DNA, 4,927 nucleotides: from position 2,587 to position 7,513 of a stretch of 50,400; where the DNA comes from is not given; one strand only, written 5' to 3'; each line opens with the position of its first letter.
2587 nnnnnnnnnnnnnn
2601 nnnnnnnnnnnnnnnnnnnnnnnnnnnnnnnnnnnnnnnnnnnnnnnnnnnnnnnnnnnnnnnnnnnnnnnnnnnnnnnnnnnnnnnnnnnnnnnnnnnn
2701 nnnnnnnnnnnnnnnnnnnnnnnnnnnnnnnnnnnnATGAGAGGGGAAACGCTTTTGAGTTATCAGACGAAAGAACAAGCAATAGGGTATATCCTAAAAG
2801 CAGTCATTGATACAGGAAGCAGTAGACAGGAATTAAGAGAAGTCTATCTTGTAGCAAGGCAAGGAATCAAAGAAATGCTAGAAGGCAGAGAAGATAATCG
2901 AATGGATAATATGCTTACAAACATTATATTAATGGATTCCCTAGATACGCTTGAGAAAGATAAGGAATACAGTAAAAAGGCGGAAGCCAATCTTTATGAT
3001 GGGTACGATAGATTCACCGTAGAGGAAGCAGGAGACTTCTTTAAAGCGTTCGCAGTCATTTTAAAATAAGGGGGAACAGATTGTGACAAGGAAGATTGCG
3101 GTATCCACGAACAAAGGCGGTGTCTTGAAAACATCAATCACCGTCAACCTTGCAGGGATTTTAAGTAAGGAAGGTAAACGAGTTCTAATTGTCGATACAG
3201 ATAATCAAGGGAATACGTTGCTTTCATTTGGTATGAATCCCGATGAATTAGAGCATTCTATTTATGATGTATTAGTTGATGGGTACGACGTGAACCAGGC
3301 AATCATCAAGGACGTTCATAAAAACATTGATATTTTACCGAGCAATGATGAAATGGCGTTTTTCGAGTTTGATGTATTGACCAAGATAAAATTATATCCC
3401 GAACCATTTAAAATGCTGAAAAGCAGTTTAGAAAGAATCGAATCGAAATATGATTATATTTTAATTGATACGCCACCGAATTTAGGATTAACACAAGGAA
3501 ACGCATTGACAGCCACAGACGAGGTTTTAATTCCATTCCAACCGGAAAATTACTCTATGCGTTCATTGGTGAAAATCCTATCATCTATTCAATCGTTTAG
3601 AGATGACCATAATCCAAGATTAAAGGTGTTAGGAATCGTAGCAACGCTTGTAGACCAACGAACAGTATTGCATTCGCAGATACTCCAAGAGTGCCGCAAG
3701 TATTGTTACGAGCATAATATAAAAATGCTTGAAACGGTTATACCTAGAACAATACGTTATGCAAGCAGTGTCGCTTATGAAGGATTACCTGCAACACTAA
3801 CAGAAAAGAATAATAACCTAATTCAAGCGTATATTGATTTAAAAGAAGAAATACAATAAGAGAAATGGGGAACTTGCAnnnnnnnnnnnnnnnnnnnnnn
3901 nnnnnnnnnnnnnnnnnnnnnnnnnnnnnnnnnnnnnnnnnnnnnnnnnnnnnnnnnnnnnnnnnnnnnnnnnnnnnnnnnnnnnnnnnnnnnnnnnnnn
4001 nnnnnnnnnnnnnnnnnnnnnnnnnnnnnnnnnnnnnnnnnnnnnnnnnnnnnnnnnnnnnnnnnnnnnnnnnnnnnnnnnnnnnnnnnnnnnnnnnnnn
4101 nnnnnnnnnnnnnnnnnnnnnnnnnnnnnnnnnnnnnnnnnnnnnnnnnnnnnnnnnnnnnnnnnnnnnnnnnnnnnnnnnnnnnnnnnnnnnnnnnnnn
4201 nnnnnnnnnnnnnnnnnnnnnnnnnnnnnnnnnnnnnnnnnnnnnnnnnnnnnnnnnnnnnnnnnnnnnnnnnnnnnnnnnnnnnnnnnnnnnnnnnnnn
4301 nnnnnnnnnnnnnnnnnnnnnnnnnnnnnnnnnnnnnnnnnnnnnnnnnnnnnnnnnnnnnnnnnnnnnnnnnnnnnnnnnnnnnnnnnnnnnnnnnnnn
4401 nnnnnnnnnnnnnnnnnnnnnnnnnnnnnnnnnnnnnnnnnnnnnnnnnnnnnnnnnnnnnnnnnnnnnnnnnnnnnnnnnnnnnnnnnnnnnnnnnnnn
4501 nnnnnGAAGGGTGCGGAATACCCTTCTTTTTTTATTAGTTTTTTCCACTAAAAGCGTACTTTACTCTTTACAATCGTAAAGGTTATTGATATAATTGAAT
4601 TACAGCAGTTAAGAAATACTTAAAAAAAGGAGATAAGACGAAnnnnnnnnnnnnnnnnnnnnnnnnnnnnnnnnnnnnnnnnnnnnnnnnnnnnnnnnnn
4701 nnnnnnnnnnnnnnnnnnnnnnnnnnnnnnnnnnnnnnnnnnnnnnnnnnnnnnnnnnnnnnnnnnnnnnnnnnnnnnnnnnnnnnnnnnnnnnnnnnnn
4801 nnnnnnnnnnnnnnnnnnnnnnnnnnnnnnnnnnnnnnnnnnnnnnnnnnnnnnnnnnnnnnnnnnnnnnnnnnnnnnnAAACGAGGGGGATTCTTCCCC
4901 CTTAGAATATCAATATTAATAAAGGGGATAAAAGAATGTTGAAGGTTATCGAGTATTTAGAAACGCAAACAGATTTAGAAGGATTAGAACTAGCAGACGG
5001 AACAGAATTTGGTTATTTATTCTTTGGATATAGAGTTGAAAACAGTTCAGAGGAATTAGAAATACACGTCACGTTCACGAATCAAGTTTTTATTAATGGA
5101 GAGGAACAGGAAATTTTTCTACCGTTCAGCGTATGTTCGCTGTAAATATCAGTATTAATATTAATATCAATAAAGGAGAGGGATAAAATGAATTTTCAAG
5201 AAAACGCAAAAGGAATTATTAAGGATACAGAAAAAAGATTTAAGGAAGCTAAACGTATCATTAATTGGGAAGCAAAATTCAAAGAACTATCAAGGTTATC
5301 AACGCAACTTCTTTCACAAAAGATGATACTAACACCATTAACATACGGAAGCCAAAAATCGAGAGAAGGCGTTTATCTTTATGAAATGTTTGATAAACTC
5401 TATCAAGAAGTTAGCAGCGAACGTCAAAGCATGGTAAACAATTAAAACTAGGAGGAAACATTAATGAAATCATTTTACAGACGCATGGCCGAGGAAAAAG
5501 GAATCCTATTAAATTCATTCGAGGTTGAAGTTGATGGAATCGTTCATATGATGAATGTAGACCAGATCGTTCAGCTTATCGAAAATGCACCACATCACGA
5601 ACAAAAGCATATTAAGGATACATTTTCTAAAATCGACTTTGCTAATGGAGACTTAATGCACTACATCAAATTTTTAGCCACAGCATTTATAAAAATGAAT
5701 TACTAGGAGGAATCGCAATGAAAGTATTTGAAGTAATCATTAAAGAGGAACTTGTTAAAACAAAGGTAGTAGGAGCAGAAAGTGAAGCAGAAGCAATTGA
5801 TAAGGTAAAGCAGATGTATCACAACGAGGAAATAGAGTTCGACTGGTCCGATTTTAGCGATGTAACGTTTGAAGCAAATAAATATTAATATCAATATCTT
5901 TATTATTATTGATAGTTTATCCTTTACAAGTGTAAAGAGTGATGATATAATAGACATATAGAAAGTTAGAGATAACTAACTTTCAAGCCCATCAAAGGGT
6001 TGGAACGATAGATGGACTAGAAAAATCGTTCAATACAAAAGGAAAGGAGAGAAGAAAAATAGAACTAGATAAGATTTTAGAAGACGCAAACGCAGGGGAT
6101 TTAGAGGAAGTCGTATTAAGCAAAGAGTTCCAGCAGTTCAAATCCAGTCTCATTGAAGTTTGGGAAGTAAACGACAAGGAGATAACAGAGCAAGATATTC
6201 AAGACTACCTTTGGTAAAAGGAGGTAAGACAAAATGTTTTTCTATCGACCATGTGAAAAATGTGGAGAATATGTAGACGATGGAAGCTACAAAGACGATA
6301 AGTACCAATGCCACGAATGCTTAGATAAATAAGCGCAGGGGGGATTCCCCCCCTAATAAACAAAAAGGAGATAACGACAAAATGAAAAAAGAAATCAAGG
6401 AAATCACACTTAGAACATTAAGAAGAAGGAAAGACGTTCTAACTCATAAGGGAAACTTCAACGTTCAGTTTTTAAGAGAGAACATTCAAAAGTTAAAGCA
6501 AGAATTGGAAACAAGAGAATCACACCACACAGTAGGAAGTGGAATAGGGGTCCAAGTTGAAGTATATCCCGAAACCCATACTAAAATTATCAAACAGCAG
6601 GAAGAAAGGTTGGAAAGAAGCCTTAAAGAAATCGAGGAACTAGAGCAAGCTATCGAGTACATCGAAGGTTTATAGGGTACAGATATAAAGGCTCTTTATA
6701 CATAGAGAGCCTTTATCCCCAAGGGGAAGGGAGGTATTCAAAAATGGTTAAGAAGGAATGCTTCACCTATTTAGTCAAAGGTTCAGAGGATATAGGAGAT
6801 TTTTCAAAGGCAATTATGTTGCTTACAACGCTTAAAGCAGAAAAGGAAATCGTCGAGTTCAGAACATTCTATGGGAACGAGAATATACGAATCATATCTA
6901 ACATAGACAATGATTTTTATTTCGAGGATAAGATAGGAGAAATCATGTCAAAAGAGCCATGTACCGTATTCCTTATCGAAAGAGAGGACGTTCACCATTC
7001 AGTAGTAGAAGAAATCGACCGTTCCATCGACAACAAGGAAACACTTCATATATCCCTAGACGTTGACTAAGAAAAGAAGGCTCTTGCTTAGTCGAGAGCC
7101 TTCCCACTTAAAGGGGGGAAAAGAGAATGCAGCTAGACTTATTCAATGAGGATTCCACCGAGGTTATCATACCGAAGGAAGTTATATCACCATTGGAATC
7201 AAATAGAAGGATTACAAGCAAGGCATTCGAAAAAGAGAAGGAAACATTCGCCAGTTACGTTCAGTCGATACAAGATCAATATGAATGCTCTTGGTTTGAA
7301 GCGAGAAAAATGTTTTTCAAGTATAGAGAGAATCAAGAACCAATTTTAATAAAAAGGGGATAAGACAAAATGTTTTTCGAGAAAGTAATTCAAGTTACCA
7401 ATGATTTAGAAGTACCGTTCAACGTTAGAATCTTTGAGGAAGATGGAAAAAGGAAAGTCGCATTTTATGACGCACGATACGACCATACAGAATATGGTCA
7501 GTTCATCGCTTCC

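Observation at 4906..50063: Ten dispersed intergenic arrays of a phased hexamer (Y-AATAT)n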

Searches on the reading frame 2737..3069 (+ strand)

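Call 21: search_protein_families(library=pfam, proteins=[window:2737-3069:+], max_evalue=0.05)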
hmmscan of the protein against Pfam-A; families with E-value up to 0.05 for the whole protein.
window:2737-3069:+ (110 aa): 0 families

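Call 42: search_protein_families(library=ncbifam, proteins=[window:2737-3069:+], max_evalue=1)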
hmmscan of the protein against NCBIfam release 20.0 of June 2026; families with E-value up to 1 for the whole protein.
window:2737-3069:+ (110 aa): 1 family
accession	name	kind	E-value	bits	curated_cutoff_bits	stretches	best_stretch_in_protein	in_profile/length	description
TIGR01956.2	NusG_myco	equivalog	0.097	12.2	150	1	8-90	8-90/239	transcription termination/antitermination protein NusG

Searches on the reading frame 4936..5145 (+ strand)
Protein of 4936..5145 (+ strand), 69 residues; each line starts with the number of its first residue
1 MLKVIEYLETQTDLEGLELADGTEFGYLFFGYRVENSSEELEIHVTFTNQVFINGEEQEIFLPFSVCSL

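Call 7: search_protein_families(library=phrogs, proteins=[window:4936-5145:+], max_evalue=0.001)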
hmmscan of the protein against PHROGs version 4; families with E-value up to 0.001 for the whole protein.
window:4936-5145:+ (69 aa): 0 families

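Call 21: search_protein_families(library=pfam, proteins=[window:4936-5145:+], max_evalue=0.05)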
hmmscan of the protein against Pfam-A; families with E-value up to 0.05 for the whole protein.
window:4936-5145:+ (69 aa): 0 families

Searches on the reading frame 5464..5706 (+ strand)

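Call 7: search_protein_families(library=phrogs, proteins=[window:5464-5706:+], max_evalue=0.001)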
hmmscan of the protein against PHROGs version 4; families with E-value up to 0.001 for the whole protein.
window:5464-5706:+ (80 aa): 1 family
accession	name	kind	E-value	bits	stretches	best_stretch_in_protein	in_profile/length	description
phrog_6004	-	unknown function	1.9e-13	51.5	1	9-76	12-84/88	-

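Call 22: search_protein_families(library=pfam, proteins=[window:5464-5706:+], max_evalue=0.05)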
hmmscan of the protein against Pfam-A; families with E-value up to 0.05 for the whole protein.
window:5464-5706:+ (80 aa): 0 families

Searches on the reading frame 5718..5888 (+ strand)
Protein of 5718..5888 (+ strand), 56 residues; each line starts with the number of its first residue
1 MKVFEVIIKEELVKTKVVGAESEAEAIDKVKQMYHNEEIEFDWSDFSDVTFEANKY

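Call 7: search_protein_families(library=phrogs, proteins=[window:5718-5888:+], max_evalue=0.001)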
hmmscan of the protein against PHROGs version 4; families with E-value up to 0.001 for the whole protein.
window:5718-5888:+ (56 aa): 0 families

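Call 22: search_protein_families(library=pfam, proteins=[window:5718-5888:+], max_evalue=0.05)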
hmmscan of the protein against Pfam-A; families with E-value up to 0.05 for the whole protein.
window:5718-5888:+ (56 aa): 1 family
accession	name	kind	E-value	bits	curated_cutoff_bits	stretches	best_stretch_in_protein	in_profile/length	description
PF14207.11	DpnD-PcfM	-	6.6e-09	36.1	25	1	4-49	1-46/46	DpnD/PcfM-like protein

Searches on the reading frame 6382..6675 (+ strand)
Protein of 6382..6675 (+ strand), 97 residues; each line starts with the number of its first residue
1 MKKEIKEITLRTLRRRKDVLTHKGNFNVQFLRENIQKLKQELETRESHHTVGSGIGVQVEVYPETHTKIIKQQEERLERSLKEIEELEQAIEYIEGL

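Call 22: search_protein_families(library=pfam, proteins=[window:6382-6675:+], max_evalue=0.05)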
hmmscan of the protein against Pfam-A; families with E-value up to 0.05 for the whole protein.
window:6382-6675:+ (97 aa): 4 families
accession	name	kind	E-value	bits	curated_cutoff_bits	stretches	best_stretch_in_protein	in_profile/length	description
PF17792.6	ThiD2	-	0.00036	21.4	23.5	1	29-91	35-102/124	ThiD2 family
PF02996.22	Prefoldin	-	0.0013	19.1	23.2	1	22-86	35-98/120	Prefoldin subunit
PF15237.11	PTRF_SDPR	-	0.027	14.5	30.5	1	10-83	168-233/250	PTRF/SDPR family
PF20284.3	CTD8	-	0.044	14.4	27.6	0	15-89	37-107/127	C-terminal domain 8 of the ABC-three component (ABC-3C) systems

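Call 42: search_protein_families(library=ncbifam, proteins=[window:6382-6675:+], max_evalue=1)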
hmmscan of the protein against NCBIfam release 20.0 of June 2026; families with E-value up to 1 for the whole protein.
window:6382-6675:+ (97 aa): 1 family
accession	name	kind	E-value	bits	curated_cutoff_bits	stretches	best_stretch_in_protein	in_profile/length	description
NF033542.1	transpos_IS110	equivalog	0.066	12.3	140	1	15-92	143-208/343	IS110 family RNA-guided transposase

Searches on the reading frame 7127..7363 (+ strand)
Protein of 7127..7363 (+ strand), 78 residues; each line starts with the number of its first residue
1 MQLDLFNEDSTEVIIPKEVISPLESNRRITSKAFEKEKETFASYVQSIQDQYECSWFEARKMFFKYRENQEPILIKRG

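Call 22: search_protein_families(library=pfam, proteins=[window:7127-7363:+], max_evalue=0.05)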
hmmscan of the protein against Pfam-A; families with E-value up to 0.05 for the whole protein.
window:7127-7363:+ (78 aa): 1 family
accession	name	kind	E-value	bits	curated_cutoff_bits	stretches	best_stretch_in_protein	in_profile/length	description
PF23070.1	DUF7043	-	0.044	14.6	27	0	9-61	21-72/104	Domain of unknown function (DUF7043)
